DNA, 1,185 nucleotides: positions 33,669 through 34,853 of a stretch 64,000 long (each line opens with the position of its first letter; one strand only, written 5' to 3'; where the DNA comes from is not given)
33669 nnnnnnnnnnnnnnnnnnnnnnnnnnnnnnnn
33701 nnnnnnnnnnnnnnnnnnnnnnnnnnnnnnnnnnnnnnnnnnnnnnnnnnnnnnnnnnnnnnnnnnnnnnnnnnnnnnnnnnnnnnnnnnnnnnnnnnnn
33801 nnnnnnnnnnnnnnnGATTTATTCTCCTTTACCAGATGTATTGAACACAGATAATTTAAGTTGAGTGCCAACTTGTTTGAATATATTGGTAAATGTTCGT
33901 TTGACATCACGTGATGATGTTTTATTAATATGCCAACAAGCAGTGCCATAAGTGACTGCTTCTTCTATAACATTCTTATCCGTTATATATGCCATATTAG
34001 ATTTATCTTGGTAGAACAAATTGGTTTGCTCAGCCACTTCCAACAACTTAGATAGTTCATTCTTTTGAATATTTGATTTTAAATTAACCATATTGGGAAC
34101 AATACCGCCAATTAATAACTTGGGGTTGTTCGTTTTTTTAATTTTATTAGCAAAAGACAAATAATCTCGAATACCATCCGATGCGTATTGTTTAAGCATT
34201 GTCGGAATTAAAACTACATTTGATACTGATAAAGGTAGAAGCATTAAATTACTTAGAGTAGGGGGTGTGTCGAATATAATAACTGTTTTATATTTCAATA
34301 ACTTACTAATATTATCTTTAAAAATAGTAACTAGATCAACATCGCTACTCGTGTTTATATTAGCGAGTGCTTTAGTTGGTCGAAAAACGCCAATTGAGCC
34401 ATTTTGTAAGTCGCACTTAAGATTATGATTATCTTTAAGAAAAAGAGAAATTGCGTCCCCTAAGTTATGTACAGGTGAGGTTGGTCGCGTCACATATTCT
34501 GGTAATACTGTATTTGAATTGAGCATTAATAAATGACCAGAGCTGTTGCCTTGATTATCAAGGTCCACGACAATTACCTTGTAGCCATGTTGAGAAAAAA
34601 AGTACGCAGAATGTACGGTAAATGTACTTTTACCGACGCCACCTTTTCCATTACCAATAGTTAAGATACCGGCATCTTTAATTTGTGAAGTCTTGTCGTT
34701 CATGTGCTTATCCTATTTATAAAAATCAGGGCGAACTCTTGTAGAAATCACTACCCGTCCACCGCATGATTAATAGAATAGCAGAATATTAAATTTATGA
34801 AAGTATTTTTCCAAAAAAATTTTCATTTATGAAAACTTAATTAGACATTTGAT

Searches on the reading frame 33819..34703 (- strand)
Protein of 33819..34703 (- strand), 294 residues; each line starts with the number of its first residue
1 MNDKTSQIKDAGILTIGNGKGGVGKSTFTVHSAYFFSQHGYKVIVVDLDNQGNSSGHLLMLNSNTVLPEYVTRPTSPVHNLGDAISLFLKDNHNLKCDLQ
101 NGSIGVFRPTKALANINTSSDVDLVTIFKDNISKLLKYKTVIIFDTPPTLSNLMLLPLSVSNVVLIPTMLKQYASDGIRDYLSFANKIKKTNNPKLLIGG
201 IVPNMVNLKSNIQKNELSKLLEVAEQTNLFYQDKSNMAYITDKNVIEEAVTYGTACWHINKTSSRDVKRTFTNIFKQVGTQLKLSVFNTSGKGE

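Call 20: search_protein_families(library=pfam, max_evalue=0.01, proteins=[window:33819-34703:-])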
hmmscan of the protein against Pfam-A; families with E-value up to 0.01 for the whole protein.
window:33819-34703:- (294 aa): 7 families
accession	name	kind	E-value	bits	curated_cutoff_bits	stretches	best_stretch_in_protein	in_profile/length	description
PF13614.12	AAA_31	-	5.3e-26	92.1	27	1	13-197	3-176/177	AAA domain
PF01656.29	CbiA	-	1e-18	67.9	25.4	1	15-222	2-101/125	CobQ/CobB/MinD/ParA nucleotide binding domain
PF10609.15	ParA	-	1.2e-12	48.2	27.1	1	13-255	5-224/246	NUBPL iron-transfer P-loop NTPase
PF09140.17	MipZ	-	2e-08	34.3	20.7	1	14-93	3-82/262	ATPase MipZ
PF02374.21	ArsA_ATPase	-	2.8e-06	27.2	24.3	1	18-160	7-146/305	Anion-transporting ATPase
PF00142.24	Fer4_NifH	-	0.0011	18.9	25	1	19-67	7-56/271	4Fe-4S iron sulfur cluster binding proteins, NifH/frxC family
PF21394.3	Beta-ketacyl_N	-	0.0041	17.2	26.9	1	24-131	23-122/170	Beta-ketoacyl synthase-like, N-terminal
